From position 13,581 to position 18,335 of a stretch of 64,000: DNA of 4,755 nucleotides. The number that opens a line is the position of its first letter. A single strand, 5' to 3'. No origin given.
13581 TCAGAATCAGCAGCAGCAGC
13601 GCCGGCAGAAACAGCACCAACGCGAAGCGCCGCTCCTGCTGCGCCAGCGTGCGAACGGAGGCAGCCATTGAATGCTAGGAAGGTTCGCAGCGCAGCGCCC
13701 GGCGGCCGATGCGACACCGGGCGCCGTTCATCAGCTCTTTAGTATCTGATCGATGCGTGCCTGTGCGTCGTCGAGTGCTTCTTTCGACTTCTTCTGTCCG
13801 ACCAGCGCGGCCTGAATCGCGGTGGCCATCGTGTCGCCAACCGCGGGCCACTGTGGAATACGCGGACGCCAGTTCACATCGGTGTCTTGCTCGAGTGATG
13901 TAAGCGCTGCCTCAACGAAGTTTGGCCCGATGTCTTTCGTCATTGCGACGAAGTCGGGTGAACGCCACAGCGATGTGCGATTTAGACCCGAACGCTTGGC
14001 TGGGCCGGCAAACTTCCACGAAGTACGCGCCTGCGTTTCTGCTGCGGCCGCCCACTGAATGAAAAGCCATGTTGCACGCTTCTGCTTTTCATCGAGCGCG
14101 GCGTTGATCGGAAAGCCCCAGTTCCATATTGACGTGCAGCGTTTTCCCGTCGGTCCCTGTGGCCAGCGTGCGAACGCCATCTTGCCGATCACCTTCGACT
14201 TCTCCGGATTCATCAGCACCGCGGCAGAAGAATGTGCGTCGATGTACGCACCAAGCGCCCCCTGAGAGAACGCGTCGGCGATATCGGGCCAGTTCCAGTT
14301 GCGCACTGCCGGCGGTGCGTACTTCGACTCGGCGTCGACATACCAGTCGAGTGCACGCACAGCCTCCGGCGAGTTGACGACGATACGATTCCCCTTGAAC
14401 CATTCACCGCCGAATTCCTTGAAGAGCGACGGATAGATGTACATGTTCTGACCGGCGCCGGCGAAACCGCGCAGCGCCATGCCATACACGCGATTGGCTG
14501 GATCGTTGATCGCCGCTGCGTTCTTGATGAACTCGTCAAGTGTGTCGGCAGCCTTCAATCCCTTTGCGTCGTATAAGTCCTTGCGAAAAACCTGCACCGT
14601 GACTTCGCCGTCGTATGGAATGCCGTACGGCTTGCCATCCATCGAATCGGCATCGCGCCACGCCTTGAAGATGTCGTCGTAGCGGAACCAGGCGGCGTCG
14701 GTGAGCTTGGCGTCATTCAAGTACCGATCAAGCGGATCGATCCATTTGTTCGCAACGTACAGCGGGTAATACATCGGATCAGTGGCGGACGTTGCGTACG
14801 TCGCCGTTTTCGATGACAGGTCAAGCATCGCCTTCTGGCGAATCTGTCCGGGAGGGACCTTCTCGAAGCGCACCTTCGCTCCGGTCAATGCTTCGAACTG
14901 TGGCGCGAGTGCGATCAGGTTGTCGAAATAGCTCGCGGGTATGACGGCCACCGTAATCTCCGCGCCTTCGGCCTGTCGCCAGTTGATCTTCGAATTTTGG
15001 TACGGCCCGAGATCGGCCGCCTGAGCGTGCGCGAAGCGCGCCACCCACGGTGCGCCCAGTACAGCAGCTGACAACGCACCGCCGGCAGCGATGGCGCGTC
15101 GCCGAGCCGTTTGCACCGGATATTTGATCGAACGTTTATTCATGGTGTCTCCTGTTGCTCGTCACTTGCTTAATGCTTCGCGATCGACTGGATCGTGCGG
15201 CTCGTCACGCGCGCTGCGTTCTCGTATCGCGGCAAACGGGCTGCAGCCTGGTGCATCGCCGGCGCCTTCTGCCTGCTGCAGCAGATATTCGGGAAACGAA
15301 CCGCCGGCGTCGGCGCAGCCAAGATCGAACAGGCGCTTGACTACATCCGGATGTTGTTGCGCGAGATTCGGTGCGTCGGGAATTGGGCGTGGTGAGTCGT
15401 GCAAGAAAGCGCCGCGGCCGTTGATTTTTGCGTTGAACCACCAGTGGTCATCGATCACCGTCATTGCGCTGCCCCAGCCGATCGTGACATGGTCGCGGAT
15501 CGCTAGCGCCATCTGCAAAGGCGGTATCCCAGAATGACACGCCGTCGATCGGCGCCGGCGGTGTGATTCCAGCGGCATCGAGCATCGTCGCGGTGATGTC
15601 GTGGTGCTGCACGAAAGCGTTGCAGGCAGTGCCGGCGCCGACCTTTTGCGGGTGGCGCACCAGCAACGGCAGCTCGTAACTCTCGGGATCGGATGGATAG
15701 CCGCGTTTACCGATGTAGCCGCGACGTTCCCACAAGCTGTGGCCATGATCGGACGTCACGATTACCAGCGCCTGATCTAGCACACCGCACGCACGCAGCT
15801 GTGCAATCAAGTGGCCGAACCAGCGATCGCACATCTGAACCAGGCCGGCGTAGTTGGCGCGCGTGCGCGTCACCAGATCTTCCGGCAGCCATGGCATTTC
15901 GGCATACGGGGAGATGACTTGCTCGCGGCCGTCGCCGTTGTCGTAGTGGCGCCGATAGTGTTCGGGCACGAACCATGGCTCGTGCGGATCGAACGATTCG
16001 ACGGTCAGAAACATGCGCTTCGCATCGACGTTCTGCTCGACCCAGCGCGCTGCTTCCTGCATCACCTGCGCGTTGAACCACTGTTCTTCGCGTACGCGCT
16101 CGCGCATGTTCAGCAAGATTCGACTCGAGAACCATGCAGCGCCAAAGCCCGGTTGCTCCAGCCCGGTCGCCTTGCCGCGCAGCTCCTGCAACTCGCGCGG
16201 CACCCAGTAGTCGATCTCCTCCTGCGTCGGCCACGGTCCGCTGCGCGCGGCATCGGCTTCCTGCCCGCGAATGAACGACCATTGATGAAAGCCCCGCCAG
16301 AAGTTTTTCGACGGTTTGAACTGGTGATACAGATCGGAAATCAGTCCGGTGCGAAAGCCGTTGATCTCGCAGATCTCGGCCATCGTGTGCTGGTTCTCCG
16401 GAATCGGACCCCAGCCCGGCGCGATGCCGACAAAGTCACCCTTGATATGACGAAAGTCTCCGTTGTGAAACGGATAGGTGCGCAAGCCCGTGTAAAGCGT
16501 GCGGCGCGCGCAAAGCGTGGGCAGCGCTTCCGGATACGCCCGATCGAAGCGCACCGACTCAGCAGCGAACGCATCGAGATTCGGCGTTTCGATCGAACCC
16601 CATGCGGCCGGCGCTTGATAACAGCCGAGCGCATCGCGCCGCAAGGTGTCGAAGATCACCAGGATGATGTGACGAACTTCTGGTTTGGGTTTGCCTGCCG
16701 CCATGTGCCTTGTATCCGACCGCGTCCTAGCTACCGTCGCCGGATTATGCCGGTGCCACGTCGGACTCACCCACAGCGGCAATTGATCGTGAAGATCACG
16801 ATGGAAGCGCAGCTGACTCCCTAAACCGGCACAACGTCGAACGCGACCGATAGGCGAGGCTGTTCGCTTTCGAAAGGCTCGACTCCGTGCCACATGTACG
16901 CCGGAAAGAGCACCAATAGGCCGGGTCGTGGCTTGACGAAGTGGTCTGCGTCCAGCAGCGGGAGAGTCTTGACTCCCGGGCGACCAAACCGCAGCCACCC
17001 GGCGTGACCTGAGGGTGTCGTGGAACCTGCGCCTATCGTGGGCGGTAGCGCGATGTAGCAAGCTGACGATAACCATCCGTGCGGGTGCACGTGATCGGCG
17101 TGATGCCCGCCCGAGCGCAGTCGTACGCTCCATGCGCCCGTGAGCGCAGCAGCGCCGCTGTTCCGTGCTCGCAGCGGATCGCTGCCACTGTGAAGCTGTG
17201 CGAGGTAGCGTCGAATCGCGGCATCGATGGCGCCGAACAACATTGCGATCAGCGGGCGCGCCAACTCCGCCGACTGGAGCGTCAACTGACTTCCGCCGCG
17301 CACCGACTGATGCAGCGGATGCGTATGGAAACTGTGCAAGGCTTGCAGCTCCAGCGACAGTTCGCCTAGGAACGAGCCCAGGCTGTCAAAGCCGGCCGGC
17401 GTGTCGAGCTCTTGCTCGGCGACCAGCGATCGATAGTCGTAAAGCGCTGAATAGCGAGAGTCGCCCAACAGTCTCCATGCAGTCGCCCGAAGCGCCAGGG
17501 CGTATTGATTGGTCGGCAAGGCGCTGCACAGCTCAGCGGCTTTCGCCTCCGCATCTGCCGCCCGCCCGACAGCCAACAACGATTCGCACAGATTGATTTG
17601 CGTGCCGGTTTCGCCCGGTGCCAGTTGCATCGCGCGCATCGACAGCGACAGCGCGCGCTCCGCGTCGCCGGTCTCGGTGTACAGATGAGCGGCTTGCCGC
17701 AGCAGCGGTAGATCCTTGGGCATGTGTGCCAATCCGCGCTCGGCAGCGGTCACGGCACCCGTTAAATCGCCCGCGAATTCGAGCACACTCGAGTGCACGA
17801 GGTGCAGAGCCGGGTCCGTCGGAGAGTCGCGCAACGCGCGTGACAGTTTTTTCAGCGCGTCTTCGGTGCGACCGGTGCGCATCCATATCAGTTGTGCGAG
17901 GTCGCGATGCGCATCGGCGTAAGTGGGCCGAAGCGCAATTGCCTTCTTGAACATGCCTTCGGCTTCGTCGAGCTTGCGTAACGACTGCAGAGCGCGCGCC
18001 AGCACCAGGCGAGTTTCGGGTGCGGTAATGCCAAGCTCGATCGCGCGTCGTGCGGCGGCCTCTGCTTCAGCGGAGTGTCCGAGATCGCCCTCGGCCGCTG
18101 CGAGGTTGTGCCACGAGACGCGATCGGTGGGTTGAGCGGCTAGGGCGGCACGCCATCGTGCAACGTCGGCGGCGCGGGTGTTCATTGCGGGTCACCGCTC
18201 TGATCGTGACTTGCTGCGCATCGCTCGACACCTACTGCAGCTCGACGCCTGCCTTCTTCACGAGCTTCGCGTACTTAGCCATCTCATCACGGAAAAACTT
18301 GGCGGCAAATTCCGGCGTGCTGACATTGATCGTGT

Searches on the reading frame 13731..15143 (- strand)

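Call 68: search_protein_families(library=pfam, proteins=[window:13731-15143:-], max_evalue=1e-10)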
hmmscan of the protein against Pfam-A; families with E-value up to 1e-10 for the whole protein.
window:13731-15143:- (470 aa): 1 family
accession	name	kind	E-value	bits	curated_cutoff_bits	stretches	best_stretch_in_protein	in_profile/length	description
PF01547.30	SBP_bac_1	-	5.4e-32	112.4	26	1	75-372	9-307/307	Bacterial extracellular solute-binding protein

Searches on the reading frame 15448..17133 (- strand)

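Call 68: search_protein_families(library=pfam, proteins=[window:15448-17133:-], max_evalue=1e-10)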
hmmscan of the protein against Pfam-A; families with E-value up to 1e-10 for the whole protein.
window:15448-17133:- (561 aa): 1 family
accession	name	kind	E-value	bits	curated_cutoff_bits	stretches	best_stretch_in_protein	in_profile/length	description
PF00884.28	Sulfatase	-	4e-32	112.2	25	1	155-523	2-301/301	Sulfatase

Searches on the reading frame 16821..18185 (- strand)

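Call 68: search_protein_families(library=pfam, proteins=[window:16821-18185:-], max_evalue=1e-10)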
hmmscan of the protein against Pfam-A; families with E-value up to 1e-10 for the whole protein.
window:16821-18185:- (454 aa): 4 families
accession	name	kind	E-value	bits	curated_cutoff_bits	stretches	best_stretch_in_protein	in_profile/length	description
PF13759.12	2OG-FeII_Oxy_5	-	4e-24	85.4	27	1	351-450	2-101/101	Putative 2OG-Fe(II) oxygenase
PF14559.12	TPR_19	-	6.3e-13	49.3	25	0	71-129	6-63/68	Tetratricopeptide repeat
PF13428.12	TPR_14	-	2e-11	43.8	23.5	0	56-99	1-44/44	Tetratricopeptide repeat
PF07719.23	TPR_2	-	3.7e-11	42.7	27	0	62-89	7-34/34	Tetratricopeptide repeat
